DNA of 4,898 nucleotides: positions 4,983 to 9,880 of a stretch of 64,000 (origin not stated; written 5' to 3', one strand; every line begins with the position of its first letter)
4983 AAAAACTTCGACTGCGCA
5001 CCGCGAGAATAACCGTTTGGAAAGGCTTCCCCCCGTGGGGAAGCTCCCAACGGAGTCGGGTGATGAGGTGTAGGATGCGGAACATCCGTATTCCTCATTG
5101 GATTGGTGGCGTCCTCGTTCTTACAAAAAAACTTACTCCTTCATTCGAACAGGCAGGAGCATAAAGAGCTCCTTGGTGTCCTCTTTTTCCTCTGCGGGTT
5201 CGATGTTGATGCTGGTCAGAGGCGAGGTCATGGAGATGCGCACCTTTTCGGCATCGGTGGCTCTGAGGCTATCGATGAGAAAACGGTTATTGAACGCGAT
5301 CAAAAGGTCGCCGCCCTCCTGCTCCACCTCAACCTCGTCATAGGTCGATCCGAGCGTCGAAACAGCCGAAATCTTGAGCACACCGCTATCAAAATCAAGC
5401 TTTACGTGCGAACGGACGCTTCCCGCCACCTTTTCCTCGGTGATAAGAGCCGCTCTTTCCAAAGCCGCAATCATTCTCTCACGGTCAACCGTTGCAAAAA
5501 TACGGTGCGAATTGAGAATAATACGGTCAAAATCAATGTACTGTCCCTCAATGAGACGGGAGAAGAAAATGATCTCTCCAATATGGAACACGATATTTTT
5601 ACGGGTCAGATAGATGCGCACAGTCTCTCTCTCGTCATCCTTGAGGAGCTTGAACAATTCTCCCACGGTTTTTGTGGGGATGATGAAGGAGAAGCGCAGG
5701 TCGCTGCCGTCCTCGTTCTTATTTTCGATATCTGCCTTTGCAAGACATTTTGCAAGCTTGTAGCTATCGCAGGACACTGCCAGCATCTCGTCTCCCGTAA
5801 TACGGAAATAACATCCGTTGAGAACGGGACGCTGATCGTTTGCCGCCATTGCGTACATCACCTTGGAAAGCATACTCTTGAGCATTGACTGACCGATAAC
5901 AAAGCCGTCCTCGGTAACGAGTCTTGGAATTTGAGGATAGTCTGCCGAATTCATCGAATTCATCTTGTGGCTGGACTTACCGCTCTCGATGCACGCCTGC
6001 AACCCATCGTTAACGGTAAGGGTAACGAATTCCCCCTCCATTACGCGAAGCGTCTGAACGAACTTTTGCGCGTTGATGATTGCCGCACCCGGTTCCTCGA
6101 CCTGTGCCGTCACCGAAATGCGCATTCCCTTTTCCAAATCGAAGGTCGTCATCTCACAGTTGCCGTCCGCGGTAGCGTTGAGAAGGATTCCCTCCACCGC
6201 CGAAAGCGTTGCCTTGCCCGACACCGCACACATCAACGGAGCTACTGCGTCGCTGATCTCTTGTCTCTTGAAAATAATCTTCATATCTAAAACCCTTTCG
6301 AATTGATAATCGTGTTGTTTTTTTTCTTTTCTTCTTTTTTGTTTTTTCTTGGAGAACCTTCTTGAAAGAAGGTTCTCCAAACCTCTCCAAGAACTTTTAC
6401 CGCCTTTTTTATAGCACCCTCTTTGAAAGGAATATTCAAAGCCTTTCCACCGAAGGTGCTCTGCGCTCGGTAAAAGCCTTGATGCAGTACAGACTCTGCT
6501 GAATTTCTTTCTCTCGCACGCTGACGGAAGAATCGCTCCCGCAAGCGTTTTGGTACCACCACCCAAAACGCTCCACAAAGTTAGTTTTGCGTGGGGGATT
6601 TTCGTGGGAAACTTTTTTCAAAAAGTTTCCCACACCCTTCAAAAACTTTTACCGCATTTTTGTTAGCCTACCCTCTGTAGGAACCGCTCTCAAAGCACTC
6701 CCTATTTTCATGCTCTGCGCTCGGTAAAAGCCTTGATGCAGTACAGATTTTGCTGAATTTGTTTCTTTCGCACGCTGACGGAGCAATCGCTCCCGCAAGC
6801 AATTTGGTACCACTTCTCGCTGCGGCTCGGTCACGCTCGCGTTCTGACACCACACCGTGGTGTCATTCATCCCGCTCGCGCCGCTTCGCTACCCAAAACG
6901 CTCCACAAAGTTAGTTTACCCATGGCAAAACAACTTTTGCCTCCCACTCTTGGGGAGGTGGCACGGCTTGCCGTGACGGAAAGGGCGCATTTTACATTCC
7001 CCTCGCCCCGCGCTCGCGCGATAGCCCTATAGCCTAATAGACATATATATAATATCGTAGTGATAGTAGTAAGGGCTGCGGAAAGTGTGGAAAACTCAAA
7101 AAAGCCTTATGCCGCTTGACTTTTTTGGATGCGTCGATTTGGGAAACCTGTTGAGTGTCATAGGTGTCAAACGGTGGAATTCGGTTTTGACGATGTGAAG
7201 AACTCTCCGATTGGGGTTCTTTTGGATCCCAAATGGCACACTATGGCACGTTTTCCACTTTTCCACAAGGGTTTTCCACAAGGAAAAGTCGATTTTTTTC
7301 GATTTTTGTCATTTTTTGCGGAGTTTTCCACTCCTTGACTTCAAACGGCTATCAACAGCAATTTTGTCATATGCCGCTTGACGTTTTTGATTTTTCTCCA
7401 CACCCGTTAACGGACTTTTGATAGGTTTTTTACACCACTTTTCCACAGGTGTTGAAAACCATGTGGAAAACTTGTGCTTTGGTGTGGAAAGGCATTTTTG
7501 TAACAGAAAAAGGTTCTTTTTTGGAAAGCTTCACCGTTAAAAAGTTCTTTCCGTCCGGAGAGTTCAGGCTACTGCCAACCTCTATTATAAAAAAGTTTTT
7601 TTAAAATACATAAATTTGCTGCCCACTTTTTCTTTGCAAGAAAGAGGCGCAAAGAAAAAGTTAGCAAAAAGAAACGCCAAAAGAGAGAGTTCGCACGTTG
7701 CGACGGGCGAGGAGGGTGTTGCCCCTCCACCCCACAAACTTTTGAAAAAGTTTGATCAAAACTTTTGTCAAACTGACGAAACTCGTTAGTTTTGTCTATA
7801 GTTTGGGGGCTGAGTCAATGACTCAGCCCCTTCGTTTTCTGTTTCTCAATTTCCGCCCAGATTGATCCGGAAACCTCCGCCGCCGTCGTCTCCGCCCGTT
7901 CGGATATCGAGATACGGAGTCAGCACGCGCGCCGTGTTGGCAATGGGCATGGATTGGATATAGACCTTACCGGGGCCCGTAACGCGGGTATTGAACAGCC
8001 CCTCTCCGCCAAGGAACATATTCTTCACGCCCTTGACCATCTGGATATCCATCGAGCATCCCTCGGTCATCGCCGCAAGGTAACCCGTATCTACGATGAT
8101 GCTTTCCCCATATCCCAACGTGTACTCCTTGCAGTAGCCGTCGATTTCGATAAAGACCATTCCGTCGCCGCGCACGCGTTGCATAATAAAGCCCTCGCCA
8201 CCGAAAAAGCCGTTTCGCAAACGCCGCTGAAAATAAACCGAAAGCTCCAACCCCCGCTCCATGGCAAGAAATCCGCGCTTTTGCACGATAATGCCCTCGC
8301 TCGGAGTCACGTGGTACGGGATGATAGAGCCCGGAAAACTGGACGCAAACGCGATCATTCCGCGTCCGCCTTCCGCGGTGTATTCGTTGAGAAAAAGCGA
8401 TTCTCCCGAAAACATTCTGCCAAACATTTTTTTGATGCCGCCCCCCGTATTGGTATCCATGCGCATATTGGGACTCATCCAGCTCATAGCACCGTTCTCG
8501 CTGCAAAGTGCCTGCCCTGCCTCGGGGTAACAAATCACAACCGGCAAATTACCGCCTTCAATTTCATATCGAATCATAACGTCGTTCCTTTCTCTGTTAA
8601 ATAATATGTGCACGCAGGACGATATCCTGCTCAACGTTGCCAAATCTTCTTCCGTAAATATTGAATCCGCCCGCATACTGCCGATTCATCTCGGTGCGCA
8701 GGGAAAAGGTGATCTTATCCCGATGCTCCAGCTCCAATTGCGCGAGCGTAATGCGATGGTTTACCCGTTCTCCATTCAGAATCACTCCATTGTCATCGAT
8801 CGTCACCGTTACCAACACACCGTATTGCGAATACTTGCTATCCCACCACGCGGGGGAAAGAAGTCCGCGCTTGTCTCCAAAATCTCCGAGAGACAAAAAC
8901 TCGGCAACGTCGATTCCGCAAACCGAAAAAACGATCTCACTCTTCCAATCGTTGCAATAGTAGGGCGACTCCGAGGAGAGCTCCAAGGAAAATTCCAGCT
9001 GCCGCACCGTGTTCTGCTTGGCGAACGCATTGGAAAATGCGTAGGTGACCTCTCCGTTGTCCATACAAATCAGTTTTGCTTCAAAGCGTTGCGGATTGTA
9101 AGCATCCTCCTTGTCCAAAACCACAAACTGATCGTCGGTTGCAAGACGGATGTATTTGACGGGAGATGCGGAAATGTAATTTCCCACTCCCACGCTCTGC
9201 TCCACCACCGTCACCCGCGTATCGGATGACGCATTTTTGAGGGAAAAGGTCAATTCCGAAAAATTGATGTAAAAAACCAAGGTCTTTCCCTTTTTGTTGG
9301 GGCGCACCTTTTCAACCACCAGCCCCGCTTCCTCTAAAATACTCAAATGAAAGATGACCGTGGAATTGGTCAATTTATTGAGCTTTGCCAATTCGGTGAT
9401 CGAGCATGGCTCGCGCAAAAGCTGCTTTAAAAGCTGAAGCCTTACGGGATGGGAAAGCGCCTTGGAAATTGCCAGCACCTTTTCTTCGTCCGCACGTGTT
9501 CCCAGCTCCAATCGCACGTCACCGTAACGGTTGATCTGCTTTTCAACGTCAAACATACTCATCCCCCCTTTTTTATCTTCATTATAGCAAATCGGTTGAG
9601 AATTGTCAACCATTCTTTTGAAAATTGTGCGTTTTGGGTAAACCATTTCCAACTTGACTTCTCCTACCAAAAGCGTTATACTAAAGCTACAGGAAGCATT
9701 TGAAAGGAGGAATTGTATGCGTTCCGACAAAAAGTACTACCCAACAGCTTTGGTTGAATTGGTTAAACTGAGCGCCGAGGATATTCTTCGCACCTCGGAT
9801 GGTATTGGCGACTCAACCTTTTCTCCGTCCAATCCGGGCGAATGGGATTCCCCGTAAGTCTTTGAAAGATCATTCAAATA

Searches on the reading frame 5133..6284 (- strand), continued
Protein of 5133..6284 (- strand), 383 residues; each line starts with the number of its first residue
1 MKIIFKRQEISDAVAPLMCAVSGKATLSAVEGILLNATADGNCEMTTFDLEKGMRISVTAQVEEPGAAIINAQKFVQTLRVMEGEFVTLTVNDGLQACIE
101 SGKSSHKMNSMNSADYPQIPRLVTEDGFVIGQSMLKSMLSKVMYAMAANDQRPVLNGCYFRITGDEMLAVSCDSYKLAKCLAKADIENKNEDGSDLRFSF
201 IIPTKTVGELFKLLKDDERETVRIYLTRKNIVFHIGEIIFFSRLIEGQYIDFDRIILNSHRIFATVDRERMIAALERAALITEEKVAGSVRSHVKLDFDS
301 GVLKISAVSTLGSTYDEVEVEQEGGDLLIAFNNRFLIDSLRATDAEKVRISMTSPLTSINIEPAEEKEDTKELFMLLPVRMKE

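Call 49: find_encoding_contigs(protein=P0241, flank=10000, max_places=10)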
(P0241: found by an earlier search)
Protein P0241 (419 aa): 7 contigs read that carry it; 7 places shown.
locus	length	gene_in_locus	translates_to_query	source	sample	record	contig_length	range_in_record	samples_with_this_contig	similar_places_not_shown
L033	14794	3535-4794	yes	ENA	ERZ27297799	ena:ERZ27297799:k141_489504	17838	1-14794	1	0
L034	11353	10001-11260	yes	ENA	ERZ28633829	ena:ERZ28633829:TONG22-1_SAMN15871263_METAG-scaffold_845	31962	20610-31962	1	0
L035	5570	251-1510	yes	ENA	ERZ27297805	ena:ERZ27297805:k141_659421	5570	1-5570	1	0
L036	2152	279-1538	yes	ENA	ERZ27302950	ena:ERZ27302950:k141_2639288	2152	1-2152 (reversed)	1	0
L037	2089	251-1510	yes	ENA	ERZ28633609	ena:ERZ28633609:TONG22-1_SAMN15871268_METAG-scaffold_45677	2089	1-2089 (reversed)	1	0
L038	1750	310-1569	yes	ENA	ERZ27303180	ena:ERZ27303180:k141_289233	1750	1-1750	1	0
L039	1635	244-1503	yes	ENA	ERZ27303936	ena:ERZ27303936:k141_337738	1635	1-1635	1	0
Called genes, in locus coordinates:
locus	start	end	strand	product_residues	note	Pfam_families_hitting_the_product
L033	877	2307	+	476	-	PF00308:Bac_DnaA, PF01695:IstB_IS21 (weak), PF00004:AAA, PF01637:ATPase_2 (faint), PF13173:AAA_14 (weak), PF08299:Bac_DnaA_C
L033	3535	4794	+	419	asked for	PF00712:DNA_pol3_beta, PF02767:DNA_pol3_beta_2, PF02768:DNA_pol3_beta_3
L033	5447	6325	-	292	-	PF00701:DHDPS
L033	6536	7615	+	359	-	PF02547:Queuosine_synth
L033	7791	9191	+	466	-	PF17125:Methyltr_RsmF_N, PF01189:Methyltr_RsmB-F, PF13636:Methyltranf_PUA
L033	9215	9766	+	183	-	-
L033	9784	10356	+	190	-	-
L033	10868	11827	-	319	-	PF00480:ROK, PF01869:BcrAD_BadFG (faint)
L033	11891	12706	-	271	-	PF02811:PHP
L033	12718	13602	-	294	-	PF01430:HSP33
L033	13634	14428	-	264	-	PF01209:Ubie_methyltran, PF13489:Methyltransf_23, PF13847:Methyltransf_31, PF08241:Methyltransf_11, PF08242:Methyltransf_12, PF13649:Methyltransf_25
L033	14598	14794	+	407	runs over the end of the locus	PF00579:tRNA-synt_1b, PF22421:SYY_C-terminal, PF01479:S4 (weak)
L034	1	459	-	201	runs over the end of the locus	PF06130:PTAC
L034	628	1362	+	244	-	PF00574:CLP_protease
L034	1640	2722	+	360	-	PF00929:RNase_T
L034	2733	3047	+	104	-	PF09413:DUF2007 (weak)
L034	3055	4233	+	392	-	PF22025:ThiI_fer, PF02926:THUMP, PF02568:ThiI, PF06508:QueC (faint)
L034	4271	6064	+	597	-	PF01336:tRNA_anti-codon, PF00152:tRNA-synt_2, PF01409:tRNA-synt_2d (faint), PF02938:GAD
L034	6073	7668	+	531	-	PF01136:Peptidase_U32, PF16325:Peptidase_U32_C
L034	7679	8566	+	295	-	PF02673:BacA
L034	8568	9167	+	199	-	PF13331:DUF4093 (weak)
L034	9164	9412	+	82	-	PF07866:DUF1653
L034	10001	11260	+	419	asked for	PF00712:DNA_pol3_beta, PF02767:DNA_pol3_beta_2, PF02768:DNA_pol3_beta_3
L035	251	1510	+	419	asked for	PF00712:DNA_pol3_beta, PF02767:DNA_pol3_beta_2, PF02768:DNA_pol3_beta_3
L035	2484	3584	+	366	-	PF02463:SMC_N, PF13175:AAA_15, PF13476:AAA_23, PF13304:AAA_21 (faint)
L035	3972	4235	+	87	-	-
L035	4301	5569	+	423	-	?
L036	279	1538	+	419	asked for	PF00712:DNA_pol3_beta, PF02767:DNA_pol3_beta_2, PF02768:DNA_pol3_beta_3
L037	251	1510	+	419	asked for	PF00712:DNA_pol3_beta, PF02767:DNA_pol3_beta_2, PF02768:DNA_pol3_beta_3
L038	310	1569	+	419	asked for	PF00712:DNA_pol3_beta, PF02767:DNA_pol3_beta_2, PF02768:DNA_pol3_beta_3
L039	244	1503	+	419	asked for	PF00712:DNA_pol3_beta, PF02767:DNA_pol3_beta_2, PF02768:DNA_pol3_beta_3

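Call 55: find_encoding_contigs(protein=P0047, flank=10000, max_places=10)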
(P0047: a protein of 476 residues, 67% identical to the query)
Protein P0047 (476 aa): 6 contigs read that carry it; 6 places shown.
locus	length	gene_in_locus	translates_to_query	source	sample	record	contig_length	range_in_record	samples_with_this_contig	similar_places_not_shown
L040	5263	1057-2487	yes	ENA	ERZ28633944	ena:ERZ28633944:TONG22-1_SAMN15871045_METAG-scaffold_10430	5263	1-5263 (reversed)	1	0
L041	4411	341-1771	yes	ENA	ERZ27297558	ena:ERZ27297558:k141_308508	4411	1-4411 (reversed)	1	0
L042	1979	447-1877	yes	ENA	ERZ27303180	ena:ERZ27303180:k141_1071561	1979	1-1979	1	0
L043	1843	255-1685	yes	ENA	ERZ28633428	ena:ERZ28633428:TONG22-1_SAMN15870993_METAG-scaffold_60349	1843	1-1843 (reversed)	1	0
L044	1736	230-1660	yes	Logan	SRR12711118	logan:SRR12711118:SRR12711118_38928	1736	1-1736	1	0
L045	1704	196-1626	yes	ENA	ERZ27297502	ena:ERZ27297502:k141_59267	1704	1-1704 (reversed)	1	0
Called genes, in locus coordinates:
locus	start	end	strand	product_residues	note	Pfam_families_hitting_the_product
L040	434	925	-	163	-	-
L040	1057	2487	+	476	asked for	PF00308:Bac_DnaA, PF01695:IstB_IS21 (weak), PF00004:AAA, PF01637:ATPase_2 (faint), PF13173:AAA_14 (weak), PF08299:Bac_DnaA_C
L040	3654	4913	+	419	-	PF00712:DNA_pol3_beta, PF02767:DNA_pol3_beta_2, PF02768:DNA_pol3_beta_3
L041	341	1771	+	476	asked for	PF00308:Bac_DnaA, PF01695:IstB_IS21 (weak), PF00004:AAA, PF01637:ATPase_2 (faint), PF13173:AAA_14 (weak), PF08299:Bac_DnaA_C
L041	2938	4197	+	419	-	PF00712:DNA_pol3_beta, PF02767:DNA_pol3_beta_2, PF02768:DNA_pol3_beta_3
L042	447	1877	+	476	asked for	PF00308:Bac_DnaA, PF01695:IstB_IS21 (weak), PF00004:AAA, PF01637:ATPase_2 (faint), PF13173:AAA_14 (weak), PF08299:Bac_DnaA_C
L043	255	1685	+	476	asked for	PF00308:Bac_DnaA, PF01695:IstB_IS21 (weak), PF00004:AAA, PF01637:ATPase_2 (faint), PF13173:AAA_14 (weak), PF08299:Bac_DnaA_C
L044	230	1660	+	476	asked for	PF00308:Bac_DnaA, PF01695:IstB_IS21 (weak), PF00004:AAA, PF01637:ATPase_2 (faint), PF13173:AAA_14 (weak), PF08299:Bac_DnaA_C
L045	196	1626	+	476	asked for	PF00308:Bac_DnaA, PF01695:IstB_IS21 (weak), PF00004:AAA, PF01637:ATPase_2 (faint), PF13173:AAA_14 (weak), PF08299:Bac_DnaA_C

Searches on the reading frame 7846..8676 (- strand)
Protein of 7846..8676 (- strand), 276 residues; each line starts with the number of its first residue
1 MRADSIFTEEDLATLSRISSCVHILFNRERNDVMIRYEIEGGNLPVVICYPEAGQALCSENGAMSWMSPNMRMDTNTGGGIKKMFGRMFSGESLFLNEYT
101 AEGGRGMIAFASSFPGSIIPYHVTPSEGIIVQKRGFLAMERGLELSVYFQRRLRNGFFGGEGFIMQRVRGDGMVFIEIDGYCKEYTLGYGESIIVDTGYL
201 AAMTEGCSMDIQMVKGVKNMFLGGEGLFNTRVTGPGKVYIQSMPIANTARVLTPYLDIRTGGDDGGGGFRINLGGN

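Call 11: search_protein_families(library=pfam, proteins=[window:7846-8676:-])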
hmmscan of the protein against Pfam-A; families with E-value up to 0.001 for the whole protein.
window:7846-8676:- (276 aa): 1 family
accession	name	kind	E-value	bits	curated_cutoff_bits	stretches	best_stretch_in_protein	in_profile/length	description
PF01987.23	AIM24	-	7.5e-72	241.8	25.7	1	37-243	1-205/205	Mitochondrial biogenesis AIM24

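Call 28: find_encoding_contigs(protein=window:7846-8676:-, flank=10000, max_places=10)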
Protein window:7846-8676:- (276 aa): no gene with exactly this product is on record in the collection.

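Call 38: find_encoding_contigs(protein=window:7846-8577:-, flank=10000, max_places=10)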
Protein window:7846-8577:- (243 aa): 5 contigs read that carry it; 5 places shown.
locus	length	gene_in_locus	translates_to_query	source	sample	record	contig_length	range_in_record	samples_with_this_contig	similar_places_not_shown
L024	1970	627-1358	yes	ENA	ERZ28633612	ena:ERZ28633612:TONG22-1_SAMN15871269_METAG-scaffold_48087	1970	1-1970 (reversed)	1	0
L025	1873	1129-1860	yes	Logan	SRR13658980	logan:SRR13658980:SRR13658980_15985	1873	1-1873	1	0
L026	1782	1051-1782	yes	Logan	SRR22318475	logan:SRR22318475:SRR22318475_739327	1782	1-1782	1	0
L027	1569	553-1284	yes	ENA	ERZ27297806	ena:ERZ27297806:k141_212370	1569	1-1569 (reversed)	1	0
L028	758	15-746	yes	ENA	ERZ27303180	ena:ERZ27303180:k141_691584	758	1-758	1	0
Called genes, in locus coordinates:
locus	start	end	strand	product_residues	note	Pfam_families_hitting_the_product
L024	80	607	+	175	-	-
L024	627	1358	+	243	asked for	PF01987:AIM24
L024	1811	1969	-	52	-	?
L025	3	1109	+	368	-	?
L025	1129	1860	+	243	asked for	PF01987:AIM24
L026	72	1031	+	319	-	PF01022:HTH_5, PF12840:HTH_20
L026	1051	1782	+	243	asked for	PF01987:AIM24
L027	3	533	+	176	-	?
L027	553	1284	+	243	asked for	PF01987:AIM24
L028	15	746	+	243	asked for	PF01987:AIM24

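Call 64: list_cluster_members(proteins=[window:7846-8577:-])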
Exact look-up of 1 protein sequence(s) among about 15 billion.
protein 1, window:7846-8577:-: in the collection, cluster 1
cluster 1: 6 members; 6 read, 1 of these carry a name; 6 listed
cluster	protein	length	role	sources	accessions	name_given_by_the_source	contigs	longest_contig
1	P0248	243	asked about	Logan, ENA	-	-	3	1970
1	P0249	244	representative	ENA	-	-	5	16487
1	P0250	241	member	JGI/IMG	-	uncharacterized protein (TIGR00266 family)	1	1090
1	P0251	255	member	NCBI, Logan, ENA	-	-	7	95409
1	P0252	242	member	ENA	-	-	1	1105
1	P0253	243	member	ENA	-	-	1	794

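Call 65: find_encoding_contigs(protein=P0251, flank=6000, max_places=10)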
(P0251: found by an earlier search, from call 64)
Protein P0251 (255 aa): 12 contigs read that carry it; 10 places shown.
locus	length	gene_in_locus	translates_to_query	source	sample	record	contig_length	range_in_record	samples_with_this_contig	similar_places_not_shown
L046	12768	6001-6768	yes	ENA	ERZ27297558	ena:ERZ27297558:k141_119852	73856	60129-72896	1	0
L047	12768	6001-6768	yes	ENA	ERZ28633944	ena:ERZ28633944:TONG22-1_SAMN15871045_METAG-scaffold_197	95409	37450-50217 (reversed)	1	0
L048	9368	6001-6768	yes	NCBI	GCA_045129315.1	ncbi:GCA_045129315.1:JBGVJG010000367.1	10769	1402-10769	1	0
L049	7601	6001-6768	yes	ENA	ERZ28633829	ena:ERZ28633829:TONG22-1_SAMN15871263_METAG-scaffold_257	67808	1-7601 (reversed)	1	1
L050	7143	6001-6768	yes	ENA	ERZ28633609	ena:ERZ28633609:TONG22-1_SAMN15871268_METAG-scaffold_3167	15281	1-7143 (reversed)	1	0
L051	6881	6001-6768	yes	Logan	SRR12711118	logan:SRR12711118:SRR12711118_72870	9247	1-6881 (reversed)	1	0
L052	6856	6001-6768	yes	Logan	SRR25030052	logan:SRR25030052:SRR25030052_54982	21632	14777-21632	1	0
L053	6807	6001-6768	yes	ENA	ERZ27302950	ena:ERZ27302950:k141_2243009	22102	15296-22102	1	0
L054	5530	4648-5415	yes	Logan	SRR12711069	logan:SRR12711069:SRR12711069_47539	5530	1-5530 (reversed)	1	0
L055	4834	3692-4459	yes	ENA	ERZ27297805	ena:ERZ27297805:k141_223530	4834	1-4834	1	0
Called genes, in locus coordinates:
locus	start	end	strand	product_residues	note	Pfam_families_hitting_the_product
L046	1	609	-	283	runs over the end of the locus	PF02311:AraC_binding, PF00165:HTH_AraC, PF12833:HTH_18, PF00165:HTH_AraC (weak)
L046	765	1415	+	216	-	PF00702:Hydrolase, PF12710:HAD, PF13419:HAD_2, PF13242:Hydrolase_like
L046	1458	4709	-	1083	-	PF13088:BNR_2, PF15902:Sortilin-Vps10 (faint), PF02012:BNR (faint), PF07581:Glug (faint)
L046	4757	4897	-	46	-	-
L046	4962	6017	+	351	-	PF12840:HTH_20, PF01022:HTH_5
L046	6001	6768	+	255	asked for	PF01987:AIM24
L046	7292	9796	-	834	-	PF13802:Gal_mutarotas_2, PF01055:Glyco_hydro_31_2nd, PF21365:Glyco_hydro_31_3rd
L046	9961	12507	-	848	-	PF13802:Gal_mutarotas_2, PF01055:Glyco_hydro_31_2nd, PF21365:Glyco_hydro_31_3rd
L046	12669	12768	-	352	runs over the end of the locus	?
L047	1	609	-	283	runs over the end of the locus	PF02311:AraC_binding, PF00165:HTH_AraC, PF12833:HTH_18, PF00165:HTH_AraC (weak)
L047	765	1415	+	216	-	PF00702:Hydrolase, PF12710:HAD, PF13419:HAD_2, PF13242:Hydrolase_like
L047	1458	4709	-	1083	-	PF13088:BNR_2, PF15902:Sortilin-Vps10 (faint), PF02012:BNR (faint), PF07581:Glug (faint)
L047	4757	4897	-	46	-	-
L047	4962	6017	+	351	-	PF12840:HTH_20, PF01022:HTH_5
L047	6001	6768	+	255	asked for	PF01987:AIM24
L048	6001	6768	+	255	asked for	PF01987:AIM24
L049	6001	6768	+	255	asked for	PF01987:AIM24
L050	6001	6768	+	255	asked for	PF01987:AIM24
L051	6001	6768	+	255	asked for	PF01987:AIM24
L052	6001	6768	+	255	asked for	PF01987:AIM24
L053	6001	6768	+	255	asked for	PF01987:AIM24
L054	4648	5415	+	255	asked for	PF01987:AIM24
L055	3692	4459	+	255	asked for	PF01987:AIM24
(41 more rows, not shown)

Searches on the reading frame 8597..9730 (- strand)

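Call 11: search_protein_families(library=pfam, proteins=[window:8597-9730:-])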
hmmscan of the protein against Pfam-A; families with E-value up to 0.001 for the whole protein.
window:8597-9730:- (377 aa): 2 families
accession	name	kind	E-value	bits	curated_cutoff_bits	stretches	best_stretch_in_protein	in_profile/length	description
PF01022.26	HTH_5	-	2.5e-12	46.9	22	1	95-138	2-45/47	Bacterial regulatory protein, arsR family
PF12840.13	HTH_20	-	9.3e-11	42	27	1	92-139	1-49/51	Helix-turn-helix domain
